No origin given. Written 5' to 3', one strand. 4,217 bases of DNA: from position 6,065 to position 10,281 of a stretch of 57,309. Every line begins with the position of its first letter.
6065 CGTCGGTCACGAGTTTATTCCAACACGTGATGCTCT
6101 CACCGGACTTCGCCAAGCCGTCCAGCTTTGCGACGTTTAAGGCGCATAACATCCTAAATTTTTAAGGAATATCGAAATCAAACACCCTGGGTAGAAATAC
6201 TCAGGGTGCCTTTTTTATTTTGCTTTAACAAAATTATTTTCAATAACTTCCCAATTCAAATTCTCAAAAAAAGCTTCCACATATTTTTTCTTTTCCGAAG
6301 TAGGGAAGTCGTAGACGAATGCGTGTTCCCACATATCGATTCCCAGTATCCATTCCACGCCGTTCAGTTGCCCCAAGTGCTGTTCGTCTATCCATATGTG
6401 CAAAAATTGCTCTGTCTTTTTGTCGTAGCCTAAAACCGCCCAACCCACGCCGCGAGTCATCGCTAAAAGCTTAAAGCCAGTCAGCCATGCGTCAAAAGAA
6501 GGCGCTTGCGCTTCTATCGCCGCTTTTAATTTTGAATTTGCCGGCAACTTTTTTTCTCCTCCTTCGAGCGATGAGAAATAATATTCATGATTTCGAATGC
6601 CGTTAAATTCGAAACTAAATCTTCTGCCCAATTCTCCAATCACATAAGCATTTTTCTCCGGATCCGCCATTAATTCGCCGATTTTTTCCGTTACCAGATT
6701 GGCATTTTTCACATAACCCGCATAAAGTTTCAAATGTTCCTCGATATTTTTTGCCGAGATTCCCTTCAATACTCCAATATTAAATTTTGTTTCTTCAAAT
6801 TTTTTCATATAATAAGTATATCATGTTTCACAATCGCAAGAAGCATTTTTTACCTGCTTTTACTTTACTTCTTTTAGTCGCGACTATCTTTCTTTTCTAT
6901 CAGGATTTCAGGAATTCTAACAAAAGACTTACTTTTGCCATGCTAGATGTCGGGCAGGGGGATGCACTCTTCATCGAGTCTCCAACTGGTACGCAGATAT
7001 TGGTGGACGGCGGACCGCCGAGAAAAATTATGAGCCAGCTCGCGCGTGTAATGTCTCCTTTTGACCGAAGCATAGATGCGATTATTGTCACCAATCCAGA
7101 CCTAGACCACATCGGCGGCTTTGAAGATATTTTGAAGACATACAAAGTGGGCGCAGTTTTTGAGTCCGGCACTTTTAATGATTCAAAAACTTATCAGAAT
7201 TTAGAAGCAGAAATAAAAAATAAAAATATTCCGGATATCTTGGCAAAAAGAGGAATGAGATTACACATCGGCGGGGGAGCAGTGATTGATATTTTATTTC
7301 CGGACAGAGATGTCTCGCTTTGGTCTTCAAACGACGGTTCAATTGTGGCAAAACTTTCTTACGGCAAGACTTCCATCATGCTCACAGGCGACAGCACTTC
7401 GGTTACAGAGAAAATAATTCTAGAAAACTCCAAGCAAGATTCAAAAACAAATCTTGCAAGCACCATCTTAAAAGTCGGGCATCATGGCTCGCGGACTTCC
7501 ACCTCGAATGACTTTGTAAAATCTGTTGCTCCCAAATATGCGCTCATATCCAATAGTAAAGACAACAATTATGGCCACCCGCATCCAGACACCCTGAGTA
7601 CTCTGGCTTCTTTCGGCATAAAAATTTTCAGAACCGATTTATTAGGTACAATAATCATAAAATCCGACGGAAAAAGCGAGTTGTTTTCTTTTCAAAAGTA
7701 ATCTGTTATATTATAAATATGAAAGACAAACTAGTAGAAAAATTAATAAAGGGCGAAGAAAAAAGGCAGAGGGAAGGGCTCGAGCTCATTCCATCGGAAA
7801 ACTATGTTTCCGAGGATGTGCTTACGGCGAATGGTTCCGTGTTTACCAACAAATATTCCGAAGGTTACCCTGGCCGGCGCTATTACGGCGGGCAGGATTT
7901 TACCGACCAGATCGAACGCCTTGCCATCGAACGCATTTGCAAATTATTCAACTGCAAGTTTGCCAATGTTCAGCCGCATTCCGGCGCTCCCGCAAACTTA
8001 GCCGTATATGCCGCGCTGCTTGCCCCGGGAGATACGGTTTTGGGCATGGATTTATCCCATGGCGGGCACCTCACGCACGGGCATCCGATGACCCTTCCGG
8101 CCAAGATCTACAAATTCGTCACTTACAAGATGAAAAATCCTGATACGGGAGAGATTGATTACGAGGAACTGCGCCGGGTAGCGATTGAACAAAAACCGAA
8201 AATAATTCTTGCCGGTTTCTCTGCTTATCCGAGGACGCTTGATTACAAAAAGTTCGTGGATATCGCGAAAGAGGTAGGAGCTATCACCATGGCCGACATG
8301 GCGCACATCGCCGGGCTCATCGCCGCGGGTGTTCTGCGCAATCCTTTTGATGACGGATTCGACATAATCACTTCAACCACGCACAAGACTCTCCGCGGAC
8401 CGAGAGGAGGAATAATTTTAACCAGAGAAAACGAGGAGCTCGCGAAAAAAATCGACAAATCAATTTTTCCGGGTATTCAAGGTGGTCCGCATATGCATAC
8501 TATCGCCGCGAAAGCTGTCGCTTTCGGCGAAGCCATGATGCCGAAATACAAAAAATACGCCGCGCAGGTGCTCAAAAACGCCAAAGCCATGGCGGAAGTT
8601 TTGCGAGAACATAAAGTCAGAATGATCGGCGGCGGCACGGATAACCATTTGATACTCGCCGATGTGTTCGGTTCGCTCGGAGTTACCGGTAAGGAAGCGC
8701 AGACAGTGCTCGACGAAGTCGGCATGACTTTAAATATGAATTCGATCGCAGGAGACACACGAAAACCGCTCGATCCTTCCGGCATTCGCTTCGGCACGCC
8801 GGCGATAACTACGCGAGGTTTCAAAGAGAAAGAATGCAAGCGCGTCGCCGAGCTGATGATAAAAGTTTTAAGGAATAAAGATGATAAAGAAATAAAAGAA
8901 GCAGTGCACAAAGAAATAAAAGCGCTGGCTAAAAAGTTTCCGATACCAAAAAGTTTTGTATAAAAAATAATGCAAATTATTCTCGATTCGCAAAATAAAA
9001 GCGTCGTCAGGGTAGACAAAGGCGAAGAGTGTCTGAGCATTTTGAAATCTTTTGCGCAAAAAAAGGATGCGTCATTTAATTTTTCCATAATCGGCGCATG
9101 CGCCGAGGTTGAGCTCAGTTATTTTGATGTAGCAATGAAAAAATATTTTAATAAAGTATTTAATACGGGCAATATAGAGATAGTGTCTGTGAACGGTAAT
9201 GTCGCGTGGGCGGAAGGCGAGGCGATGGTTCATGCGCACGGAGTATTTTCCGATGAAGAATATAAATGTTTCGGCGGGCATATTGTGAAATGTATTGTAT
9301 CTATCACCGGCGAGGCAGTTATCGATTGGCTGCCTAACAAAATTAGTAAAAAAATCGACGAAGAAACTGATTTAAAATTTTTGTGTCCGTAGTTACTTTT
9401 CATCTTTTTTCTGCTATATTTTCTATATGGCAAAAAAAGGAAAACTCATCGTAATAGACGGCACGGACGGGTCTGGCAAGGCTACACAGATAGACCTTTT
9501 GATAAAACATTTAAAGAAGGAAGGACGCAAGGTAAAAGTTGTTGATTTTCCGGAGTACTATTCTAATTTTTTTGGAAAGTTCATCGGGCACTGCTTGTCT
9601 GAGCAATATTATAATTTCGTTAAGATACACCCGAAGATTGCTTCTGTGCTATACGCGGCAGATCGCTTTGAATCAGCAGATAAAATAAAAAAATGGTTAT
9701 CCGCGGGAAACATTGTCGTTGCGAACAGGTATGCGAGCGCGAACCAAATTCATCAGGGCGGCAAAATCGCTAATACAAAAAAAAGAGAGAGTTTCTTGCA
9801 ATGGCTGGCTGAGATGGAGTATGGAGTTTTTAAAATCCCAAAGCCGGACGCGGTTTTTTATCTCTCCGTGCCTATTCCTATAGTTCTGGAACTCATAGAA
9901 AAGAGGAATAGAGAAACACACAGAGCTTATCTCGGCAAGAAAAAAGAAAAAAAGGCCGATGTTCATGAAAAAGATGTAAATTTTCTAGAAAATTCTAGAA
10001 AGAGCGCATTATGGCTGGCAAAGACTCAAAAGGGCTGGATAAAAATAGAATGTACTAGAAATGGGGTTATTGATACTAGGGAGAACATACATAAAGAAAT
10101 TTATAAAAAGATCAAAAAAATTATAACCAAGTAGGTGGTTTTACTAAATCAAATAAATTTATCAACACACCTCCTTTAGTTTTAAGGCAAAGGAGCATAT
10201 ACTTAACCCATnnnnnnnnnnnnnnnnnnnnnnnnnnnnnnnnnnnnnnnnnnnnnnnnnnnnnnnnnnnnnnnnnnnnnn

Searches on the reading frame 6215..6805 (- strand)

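Call 65: search_protein_families(library=pfam, proteins=[window:6215-6805:-], max_evalue=0.001)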
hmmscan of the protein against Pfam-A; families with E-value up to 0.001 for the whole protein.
window:6215-6805:- (196 aa): 2 families
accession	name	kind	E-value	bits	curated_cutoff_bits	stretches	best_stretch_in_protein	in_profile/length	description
PF02777.23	Sod_Fe_C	-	4.2e-19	68.9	20.9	1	91-190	3-101/102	Iron/manganese superoxide dismutases, C-terminal domain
PF00081.27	Sod_Fe_N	-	0.00056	20.8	27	0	16-80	18-81/82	Iron/manganese superoxide dismutases, alpha-hairpin domain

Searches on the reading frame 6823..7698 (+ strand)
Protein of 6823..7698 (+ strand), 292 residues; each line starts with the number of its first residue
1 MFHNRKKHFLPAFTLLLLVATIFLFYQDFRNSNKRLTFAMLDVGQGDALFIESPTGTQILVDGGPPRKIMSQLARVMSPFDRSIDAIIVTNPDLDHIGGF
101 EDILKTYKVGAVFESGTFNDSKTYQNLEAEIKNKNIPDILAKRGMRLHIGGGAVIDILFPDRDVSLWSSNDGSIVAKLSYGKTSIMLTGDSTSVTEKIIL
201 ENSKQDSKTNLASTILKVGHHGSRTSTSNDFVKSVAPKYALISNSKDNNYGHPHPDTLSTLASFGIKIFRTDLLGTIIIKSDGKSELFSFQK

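Call 65: search_protein_families(library=pfam, proteins=[window:6823-7698:+], max_evalue=0.001)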
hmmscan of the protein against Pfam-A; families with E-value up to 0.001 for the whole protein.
window:6823-7698:+ (292 aa): 2 families
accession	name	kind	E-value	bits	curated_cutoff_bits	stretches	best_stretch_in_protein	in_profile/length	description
PF00753.33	Lactamase_B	-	1.1e-12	48.8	22.7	1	42-243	2-193/196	Metallo-beta-lactamase superfamily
PF12706.13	Lactamase_B_2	-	3.7e-05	23.9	27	1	57-130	1-73/200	Beta-lactamase superfamily domain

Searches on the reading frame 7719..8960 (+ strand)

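Call 65: search_protein_families(library=pfam, proteins=[window:7719-8960:+], max_evalue=0.001)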
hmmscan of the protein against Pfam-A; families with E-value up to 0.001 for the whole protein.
window:7719-8960:+ (414 aa): 4 families
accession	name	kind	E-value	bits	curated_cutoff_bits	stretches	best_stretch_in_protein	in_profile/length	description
PF00464.25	SHMT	-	2.5e-154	514.2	27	1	2-379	4-398/399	Serine hydroxymethyltransferase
PF00155.27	Aminotran_1_2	-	8.3e-10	38.8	19.7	1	70-304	48-299/361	Aminotransferase class I and II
PF01053.26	Cys_Met_Meta_PP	-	1.3e-05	24.4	27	1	71-267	59-241/381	Cys/Met metabolism PLP-dependent enzyme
PF01212.27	Beta_elim_lyase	-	0.00042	20.2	27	0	71-303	39-238/288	Beta-eliminating lyase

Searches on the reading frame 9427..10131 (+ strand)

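Call 66: search_protein_families(library=pfam, proteins=[window:9427-10131:+], max_evalue=0.001)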
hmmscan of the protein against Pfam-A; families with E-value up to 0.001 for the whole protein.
window:9427-10131:+ (235 aa): 2 families
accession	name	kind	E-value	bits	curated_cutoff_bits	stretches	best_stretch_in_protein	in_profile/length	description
PF02223.23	Thymidylate_kin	-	1e-21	77.9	27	1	10-219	1-183/185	Thymidylate kinase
PF01712.25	dNK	-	1.2e-05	25.6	27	1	8-180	1-167/203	Deoxynucleoside kinase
